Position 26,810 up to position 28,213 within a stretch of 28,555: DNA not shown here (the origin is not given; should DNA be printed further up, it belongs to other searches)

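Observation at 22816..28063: Complete dmdA(like)-dmdB-dmdC-dmdD operon on an island in a Hyphomicrobiales-type genome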

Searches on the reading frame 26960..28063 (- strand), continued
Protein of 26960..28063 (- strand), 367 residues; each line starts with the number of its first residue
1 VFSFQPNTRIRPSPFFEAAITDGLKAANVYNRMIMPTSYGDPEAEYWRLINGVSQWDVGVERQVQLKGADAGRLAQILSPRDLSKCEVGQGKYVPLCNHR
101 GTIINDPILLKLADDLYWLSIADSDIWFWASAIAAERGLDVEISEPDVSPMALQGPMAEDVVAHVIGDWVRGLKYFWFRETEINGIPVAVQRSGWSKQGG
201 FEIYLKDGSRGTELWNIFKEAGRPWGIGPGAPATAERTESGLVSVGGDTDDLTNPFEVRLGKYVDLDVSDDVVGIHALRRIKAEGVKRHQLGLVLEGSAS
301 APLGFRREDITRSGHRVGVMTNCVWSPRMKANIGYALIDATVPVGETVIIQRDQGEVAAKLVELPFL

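Call 64: search_protein_families(library=pfam, proteins=[L047:6983-7900:-, L063:1926-2930:+, L069:1639-2553:+, L089:9101-9901:+, L035:12150-13169:+], max_evalue=0.00001)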
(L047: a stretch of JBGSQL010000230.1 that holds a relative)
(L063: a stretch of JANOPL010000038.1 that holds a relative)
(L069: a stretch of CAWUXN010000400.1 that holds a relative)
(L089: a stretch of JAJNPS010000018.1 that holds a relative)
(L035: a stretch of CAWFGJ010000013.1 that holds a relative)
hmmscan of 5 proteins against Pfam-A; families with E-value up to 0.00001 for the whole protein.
L047:6983-7900:- (305 aa): 2 families
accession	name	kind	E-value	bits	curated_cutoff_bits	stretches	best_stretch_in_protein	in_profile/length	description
PF03466.25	LysR_substrate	-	5.6e-25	88.4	28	1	100-295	7-206/209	LysR substrate binding domain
PF00126.33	HTH_1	-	5.8e-19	68.2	26.6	1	13-72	1-60/60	Bacterial regulatory helix-turn-helix protein, lysR family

L063:1926-2930:+ (334 aa): 2 families
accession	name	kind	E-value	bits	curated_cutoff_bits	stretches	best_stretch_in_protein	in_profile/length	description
PF00005.33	ABC_tran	-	4.3e-35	121.7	25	1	22-161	4-136/137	ABC transporter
PF08402.16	TOBE_2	-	8.9e-11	42.2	21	1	255-325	1-76/76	TOBE domain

L069:1639-2553:+ (304 aa): 1 family
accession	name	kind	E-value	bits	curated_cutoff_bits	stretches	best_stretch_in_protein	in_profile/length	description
PF07040.16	DUF1326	-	4.6e-53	180.4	25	1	114-291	2-176/177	Protein of unknown function (DUF1326)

L089:9101-9901:+ (266 aa): 1 family
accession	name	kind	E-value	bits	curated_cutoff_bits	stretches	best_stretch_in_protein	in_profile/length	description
PF09948.15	PpoB2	-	4.6e-58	196.7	28.7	1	70-255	1-186/188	Copper chaperone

L035:12150-13169:+ (339 aa): 2 families
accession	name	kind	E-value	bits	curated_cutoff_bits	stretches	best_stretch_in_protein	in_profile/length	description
PF08240.17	ADH_N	-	6.3e-14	52.5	23.5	1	39-125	2-103/104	Alcohol dehydrogenase GroES-like domain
PF00107.32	ADH_zinc_N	-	1.4e-13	51.3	31.8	1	170-283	1-116/129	Zinc-binding dehydrogenase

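Call 76: search_protein_families(library=ncbifam, proteins=[L079:12156-13148:+, L081:9101-9901:+, L081:9905-10528:+, L047:6983-7900:-], max_evalue=1e-10)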
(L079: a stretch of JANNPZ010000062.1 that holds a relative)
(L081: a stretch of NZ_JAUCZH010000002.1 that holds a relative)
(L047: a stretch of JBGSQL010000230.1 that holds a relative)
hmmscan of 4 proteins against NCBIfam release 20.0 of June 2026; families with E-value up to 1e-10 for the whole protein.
L079:12156-13148:+ (330 aa): 9 families
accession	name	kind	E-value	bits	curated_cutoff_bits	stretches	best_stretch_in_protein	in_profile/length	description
TIGR02823.1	oxido_YhdH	subfamily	2.1e-132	440.9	297.25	1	4-328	1-324/324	acrylyl-CoA reductase family protein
NF051456.1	acrylyl_AcuI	equivalog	3.1e-124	414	440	1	3-328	1-324/325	acrylyl-CoA reductase (NADPH)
NF010344.0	PRK13771.1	subfamily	3.9e-22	78.7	349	1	94-327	111-332/334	putative alcohol dehydrogenase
TIGR02824.1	quinone_pig3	subfamily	2.1e-21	76.3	296.8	1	20-269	17-261/325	putative NAD(P)H quinone oxidoreductase, PIG3 family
NF041172.1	AcrlCoa_red_Thmprot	equivalog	3.7e-18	65.5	500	1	97-246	114-256/334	acryloyl-CoA reductase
TIGR01751.1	crot-CoA-red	equivalog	3e-15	55.8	378.55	1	95-212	136-252/398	crotonyl-CoA carboxylase/reductase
NF006940.0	PRK09422.1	equivalog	4.2e-13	49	344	1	97-329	113-336/338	alcohol dehydrogenase AdhP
NF047908.1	AldhRedAhr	equivalog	5.8e-13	48.4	470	0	98-206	119-222/335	NADPH-dependent aldehyde reductase Ahr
NF041183.1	Pks2_ls1_myc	equivalog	5.4e-11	40.1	2400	1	30-204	1432-1599/2086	sulfolipid-1 biosynthesis phthioceranic/hydroxyphthioceranic acid synthase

L081:9101-9901:+ (266 aa): 0 families

L081:9905-10528:+ (207 aa): 0 families

L047:6983-7900:- (305 aa): 23 families
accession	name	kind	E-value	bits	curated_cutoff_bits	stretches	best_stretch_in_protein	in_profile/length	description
NF008352.0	PRK11139.1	subfamily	1.2e-78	264.3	288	1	6-302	1-297/305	transcriptional regulator GcvA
NF041130.1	PenR_Burk_TF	exception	1.6e-47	162.1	625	1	12-297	9-289/292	beta-lactamase transcriptional regulator PenR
TIGR03418.1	chol_sulf_TF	equivalog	4.8e-46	157.1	324.8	1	12-294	2-289/291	choline sulfate utilization transcriptional regulator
NF007491.0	PRK10086.1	equivalog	3.2e-41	141.2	316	1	13-298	19-310/313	DNA-binding transcriptional regulator DsdC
TIGR02036.1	dsdC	equivalog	4.9e-29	101.3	352.4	1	13-292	10-296/302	DNA-binding transcriptional regulator DsdC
NF040888.1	trans_reg_YafC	equivalog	1.1e-17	63.9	470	1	17-294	9-290/293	DNA-binding transcriptional regulator YafC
NF008416.0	PRK11242.1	equivalog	1.5e-16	60.6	277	1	16-132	6-124/300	transcriptional regulator CynR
NF040786.1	LysR_Sec_metab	equivalog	6.2e-14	51.7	250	1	15-132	5-124/298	selenium metabolism-associated LysR family transcriptional regulator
TIGR03339.1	phn_lysR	subfamily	1.8e-13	50.4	341.1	1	16-126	2-111/279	aminoethylphosphonate catabolism associated LysR family transcriptional regulator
TIGR02424.1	TF_pcaQ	equivalog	2.4e-13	49.7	303.8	1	15-134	7-128/300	pca operon transcription factor PcaQ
NF053705.1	TransRegGltCGpos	equivalog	5e-13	48.9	350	1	16-131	6-123/300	glutamate biosynthesis transcriptional regulator GltC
NF045990.1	TransRegCbbRRhodb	equivalog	6.4e-13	48.4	450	0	13-123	8-120/304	LysR family regulator CbbR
NF041036.1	decaheme_TF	subfamily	1.9e-12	47.2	210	1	15-126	5-116/301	multiheme cytochrome-associated LysR family transcriptional regulator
NF009888.0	PRK13348.1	subfamily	4.3e-12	45.6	297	1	16-112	8-98/302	HTH-type transcriptional regulator ArgP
TIGR03298.1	argP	subfamily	8.8e-12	44.7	273.55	1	14-115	4-106/292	ArgP/LysG family DNA-binding transcriptional regulator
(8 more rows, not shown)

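Call 90: search_protein_families(library=pfam, proteins=[L081:14262-15221:+, L081:15355-16443:+, L081:16440-17099:+, L047:10765-11793:+, L047:10918-12165:-, L047:12250-13407:-, L047:14131-14835:-, L047:14924-15694:+, L047:15691-16416:+], max_evalue=0.00001)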
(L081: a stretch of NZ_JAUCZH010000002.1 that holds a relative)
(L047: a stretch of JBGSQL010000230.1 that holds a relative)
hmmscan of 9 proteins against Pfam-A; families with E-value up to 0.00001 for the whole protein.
L081:14262-15221:+ (319 aa): 1 family
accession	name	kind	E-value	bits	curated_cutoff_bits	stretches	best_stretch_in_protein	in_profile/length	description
PF04069.17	OpuAC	-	9.9e-44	150.3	21.2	1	31-305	1-257/257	Substrate binding domain of ABC-type glycine betaine transport system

L081:15355-16443:+ (362 aa): 2 families
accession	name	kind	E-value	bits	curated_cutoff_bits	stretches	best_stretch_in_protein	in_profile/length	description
PF00005.33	ABC_tran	-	5.1e-35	121.5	25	1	58-204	3-136/137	ABC transporter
PF13304.12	AAA_21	-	4.6e-06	27.3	27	0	163-236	225-299/304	AAA domain, putative AbiEii toxin, Type IV TA system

L081:16440-17099:+ (220 aa): 1 family
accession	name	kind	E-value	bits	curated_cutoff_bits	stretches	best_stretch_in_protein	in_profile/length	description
PF00528.27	BPD_transp_1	-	8.1e-09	35.9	26.4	1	139-218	2-85/184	Binding-protein-dependent transport system inner membrane component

L047:10765-11793:+ (342 aa): 0 families

L047:10918-12165:- (415 aa): 3 families
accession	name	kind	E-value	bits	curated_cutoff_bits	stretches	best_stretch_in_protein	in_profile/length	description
PF13458.12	Peripla_BP_6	-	1.1e-41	144.2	31.7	1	24-337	2-311/343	Periplasmic binding protein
PF01094.35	ANF_receptor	-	1.8e-22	80.3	25.4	1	45-392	4-351/353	Receptor family ligand binding region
PF13433.12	Peripla_BP_5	-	1.1e-09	38.4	27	1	24-224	1-192/363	Periplasmic binding protein domain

L047:12250-13407:- (385 aa): 1 family
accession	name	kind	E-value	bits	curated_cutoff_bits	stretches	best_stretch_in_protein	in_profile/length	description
PF00248.27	Aldo_ket_red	-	1.3e-61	208.7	24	1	52-351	2-289/291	Aldo/keto reductase family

L047:14131-14835:- (234 aa): 2 families
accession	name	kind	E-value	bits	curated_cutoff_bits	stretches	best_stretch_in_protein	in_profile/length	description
PF07729.17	FCD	-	9e-21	75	24.3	1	90-216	1-122/125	FCD domain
PF00392.27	GntR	-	6.4e-15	55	27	1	19-80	2-64/64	Bacterial regulatory proteins, gntR family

L047:14924-15694:+ (256 aa): 3 families
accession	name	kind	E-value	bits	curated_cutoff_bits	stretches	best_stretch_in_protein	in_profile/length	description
PF00005.33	ABC_tran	-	1.5e-33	116.8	25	1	21-181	1-136/137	ABC transporter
PF12399.14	BCA_ABC_TP_C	-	1.1e-11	44.5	25.5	1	231-255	2-26/27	Branched-chain amino acid ATP-binding cassette transporter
PF13304.12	AAA_21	-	5.8e-08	33.6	27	0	34-52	2-20/304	AAA domain, putative AbiEii toxin, Type IV TA system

L047:15691-16416:+ (241 aa): 3 families
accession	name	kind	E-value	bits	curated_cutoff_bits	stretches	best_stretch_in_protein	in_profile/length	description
PF00005.33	ABC_tran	-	2.4e-31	109.6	25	1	21-164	2-136/137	ABC transporter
PF13304.12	AAA_21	-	2.6e-11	44.6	27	0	32-53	1-22/304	AAA domain, putative AbiEii toxin, Type IV TA system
PF02463.25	SMC_N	-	3.6e-06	27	40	0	30-51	24-45/220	RecF/RecN/SMC N terminal domain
